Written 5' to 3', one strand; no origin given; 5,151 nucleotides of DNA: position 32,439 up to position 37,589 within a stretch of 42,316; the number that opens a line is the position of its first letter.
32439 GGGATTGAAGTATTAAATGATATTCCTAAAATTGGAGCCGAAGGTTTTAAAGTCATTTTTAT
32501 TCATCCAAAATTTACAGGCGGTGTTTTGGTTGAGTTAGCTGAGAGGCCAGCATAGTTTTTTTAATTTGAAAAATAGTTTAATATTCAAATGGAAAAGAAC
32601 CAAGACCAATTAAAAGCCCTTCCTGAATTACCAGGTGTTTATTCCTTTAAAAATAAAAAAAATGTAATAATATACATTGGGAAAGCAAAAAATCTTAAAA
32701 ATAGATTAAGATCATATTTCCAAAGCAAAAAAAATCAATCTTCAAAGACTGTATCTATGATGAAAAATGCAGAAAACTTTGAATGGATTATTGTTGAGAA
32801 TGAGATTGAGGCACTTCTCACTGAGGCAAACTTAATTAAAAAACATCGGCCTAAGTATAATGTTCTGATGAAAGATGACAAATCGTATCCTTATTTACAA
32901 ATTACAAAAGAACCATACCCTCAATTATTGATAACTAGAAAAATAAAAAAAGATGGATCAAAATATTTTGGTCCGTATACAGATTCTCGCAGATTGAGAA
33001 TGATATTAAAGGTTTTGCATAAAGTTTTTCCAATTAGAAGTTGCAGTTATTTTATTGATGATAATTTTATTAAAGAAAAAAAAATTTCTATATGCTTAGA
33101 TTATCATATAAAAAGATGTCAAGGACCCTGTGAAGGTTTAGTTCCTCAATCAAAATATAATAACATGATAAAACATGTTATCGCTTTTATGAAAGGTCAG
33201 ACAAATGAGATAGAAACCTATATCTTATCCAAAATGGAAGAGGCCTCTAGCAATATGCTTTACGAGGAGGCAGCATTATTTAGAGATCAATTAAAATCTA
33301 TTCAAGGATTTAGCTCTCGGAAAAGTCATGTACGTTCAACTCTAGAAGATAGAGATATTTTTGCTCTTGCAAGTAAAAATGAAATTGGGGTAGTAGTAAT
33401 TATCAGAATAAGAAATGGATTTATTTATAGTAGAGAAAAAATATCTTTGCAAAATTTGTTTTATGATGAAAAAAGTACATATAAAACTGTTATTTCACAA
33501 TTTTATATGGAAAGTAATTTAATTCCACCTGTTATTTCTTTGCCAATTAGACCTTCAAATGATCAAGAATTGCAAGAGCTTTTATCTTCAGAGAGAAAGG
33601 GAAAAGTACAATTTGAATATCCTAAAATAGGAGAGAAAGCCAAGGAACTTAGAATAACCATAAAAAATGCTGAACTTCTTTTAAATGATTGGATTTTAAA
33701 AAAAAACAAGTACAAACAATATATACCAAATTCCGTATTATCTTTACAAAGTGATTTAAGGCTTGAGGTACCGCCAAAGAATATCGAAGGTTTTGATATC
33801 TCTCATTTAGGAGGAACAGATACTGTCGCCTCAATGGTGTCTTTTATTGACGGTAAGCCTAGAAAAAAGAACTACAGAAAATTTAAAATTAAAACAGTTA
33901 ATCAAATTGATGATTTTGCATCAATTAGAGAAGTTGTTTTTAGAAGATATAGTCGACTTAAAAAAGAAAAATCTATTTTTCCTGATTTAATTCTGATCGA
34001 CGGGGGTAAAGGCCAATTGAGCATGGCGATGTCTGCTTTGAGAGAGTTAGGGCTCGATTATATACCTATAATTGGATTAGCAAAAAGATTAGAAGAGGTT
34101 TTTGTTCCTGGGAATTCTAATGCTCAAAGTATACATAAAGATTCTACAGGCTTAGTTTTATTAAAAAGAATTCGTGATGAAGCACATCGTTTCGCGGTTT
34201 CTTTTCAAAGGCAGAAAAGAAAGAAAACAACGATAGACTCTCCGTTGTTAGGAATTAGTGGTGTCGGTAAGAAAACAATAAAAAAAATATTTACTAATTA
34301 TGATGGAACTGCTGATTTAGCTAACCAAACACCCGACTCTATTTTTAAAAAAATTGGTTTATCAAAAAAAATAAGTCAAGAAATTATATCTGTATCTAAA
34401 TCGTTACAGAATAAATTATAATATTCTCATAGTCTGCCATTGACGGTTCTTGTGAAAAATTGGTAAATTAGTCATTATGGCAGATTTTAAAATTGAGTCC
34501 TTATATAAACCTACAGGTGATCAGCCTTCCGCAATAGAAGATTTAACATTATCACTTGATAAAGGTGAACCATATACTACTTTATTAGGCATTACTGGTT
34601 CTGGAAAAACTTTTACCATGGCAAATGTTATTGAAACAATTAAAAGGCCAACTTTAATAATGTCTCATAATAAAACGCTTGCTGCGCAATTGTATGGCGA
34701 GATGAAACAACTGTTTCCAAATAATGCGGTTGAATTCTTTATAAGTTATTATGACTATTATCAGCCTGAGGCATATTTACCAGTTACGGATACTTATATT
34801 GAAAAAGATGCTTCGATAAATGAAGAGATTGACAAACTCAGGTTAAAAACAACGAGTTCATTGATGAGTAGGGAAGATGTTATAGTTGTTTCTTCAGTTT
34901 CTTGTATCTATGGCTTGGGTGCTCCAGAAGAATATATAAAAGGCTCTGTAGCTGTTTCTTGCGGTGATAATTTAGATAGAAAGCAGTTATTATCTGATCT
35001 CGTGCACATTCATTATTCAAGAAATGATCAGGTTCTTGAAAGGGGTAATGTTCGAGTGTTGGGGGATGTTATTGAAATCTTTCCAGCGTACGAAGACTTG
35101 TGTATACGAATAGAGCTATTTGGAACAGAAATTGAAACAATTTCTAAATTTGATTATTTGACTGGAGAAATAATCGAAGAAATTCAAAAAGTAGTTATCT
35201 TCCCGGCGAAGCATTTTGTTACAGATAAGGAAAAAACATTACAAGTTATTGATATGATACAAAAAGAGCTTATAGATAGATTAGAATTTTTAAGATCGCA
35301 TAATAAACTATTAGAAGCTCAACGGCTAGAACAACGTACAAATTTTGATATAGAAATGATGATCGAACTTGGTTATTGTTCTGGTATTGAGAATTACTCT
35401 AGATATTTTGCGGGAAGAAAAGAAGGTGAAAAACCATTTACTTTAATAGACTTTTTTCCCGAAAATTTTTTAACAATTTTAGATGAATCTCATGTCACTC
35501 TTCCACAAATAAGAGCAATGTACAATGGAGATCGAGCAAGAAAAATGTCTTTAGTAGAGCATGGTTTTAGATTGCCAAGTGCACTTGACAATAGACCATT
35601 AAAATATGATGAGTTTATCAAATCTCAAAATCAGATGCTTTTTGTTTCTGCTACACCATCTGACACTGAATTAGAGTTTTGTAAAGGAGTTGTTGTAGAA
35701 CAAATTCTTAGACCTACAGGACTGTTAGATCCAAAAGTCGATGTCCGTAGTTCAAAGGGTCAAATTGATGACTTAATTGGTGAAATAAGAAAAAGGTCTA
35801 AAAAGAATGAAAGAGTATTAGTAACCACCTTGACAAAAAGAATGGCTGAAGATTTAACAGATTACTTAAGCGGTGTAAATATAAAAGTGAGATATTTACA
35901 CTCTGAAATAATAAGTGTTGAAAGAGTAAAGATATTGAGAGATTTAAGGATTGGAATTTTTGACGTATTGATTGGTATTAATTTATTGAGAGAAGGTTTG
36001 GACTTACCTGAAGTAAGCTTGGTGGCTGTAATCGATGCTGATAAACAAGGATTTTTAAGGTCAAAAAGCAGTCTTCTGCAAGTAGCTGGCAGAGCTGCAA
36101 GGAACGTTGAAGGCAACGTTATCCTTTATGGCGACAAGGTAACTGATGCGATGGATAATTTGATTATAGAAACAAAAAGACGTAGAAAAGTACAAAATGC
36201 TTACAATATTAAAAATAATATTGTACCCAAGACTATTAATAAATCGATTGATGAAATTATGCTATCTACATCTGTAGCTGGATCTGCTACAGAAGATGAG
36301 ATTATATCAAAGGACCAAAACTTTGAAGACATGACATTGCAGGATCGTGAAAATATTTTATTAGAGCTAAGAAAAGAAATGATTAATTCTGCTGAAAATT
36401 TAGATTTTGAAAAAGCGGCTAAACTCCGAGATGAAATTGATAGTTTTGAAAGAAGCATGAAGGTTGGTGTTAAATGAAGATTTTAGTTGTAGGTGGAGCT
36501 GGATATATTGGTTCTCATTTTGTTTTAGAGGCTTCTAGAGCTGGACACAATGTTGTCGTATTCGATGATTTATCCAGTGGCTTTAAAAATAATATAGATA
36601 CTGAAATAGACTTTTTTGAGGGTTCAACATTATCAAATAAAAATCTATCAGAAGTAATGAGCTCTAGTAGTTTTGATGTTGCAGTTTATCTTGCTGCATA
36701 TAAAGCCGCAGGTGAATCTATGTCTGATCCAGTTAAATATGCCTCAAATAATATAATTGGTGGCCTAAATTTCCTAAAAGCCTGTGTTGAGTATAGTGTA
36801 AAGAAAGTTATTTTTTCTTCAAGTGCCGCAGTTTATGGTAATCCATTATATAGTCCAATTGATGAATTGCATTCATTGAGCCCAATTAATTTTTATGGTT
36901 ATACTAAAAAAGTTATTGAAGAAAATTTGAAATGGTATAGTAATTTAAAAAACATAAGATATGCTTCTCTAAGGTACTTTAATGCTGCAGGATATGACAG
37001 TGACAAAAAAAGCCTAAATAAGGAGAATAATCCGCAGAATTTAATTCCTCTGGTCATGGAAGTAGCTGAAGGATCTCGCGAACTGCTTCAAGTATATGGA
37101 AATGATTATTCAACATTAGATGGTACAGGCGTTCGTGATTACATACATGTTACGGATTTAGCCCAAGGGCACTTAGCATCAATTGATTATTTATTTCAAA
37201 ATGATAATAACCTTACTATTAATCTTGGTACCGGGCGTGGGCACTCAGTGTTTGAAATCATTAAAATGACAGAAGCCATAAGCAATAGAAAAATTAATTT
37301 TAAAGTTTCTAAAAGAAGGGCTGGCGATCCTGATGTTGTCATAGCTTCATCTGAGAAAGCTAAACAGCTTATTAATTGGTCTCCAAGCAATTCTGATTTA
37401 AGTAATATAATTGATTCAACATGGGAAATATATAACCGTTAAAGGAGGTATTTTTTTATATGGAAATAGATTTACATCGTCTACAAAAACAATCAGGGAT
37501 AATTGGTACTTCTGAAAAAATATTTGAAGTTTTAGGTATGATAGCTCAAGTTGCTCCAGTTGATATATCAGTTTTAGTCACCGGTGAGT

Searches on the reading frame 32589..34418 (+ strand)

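Call 77: search_protein_families(library=pfam, proteins=[window:32589-34418:+], max_evalue=0.00001)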
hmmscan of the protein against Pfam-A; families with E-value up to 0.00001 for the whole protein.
window:32589-34418:+ (610 aa): 5 families
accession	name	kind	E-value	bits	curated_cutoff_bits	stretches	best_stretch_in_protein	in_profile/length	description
PF08459.17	UvrC_RNaseH_dom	-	3.7e-56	189.8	22.3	1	388-537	2-159/159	UvrC RNAse H endonuclease domain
PF22920.2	UvrC_RNaseH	-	1.4e-20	73.8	24.3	1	254-366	1-114/116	UvrC Ribonuclease H-like domain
PF01541.30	GIY-YIG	-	2.7e-12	47.3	22.6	1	16-91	3-78/78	GIY-YIG catalytic domain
PF14520.12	HHH_5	-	5e-07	30.5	27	1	552-601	3-53/57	Helix-hairpin-helix domain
PF02151.25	UVR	-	1.9e-06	27.8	21.5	1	214-239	9-34/36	UvrB/uvrC motif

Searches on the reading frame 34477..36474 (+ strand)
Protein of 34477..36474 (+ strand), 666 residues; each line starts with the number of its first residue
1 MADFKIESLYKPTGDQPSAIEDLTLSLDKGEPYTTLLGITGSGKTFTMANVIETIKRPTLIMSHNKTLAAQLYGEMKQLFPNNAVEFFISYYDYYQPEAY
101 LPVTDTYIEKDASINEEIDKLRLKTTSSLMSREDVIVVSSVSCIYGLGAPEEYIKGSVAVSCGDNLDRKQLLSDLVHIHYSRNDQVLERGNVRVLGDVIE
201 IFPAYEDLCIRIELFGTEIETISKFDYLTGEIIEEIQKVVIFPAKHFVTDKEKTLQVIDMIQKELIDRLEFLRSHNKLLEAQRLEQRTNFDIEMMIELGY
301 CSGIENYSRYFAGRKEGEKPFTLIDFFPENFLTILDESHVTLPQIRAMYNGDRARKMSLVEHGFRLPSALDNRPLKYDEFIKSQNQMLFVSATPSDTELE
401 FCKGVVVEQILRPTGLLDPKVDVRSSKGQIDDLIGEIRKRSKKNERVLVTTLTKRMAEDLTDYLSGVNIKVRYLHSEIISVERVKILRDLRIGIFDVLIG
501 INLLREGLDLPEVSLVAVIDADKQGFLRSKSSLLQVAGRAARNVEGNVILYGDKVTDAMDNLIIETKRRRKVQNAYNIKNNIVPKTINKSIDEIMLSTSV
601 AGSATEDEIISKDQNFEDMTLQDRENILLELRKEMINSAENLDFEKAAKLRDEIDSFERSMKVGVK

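Call 91: search_protein_families(library=pfam, proteins=[window:34477-36474:+], max_evalue=0.0001)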
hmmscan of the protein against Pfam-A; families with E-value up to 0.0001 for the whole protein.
window:34477-36474:+ (666 aa): 6 families
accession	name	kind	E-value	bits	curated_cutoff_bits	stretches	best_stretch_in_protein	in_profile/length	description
PF17757.6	UvrB_inter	-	9.2e-31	106.3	22.9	1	160-247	3-91/91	UvrB interaction domain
PF12344.14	UvrB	-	1.1e-17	64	27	1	550-591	1-42/43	Ultra-violet resistance protein B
PF00271.37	Helicase_C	-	4.7e-17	62.7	23.5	1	431-543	4-109/110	Helicase conserved C-terminal domain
PF04851.21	ResIII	-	1.5e-09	38.4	22.5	1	11-86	3-83/164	Type III restriction enzyme, res subunit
PF02151.25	UVR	-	4.6e-08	33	21.5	1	626-658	2-34/36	UvrB/uvrC motif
PF00270.35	DEAD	-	6.4e-05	23.2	26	0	33-83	16-72/167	DEAD/DEAH box helicase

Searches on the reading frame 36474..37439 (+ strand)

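Call 91: search_protein_families(library=pfam, proteins=[window:36474-37439:+], max_evalue=0.0001)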
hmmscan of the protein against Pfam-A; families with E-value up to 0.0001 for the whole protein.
window:36474-37439:+ (322 aa): 6 families
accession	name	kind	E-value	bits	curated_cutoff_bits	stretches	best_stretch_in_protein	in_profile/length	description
PF01370.27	Epimerase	-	1.5e-46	159.2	20.9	1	3-252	1-240/240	NAD dependent epimerase/dehydratase family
PF16363.11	GDP_Man_Dehyd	-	1.2e-40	140.4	27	1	4-306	1-323/332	GDP-mannose 4,6 dehydratase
PF02719.21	Polysacc_synt_2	-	9.9e-12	45.1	20.2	1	3-172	1-172/293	Polysaccharide biosynthesis protein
PF01073.25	3Beta_HSD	-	1.1e-11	44.8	22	1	4-153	1-158/280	3-beta hydroxysteroid dehydrogenase/isomerase family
PF04321.23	RmlD_sub_bind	-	1.1e-09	38.3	27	1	1-153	1-137/287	RmlD substrate binding domain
PF13460.12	NAD_binding_10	-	2.6e-05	24.6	27.2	1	7-122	1-103/184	NAD(P)H-binding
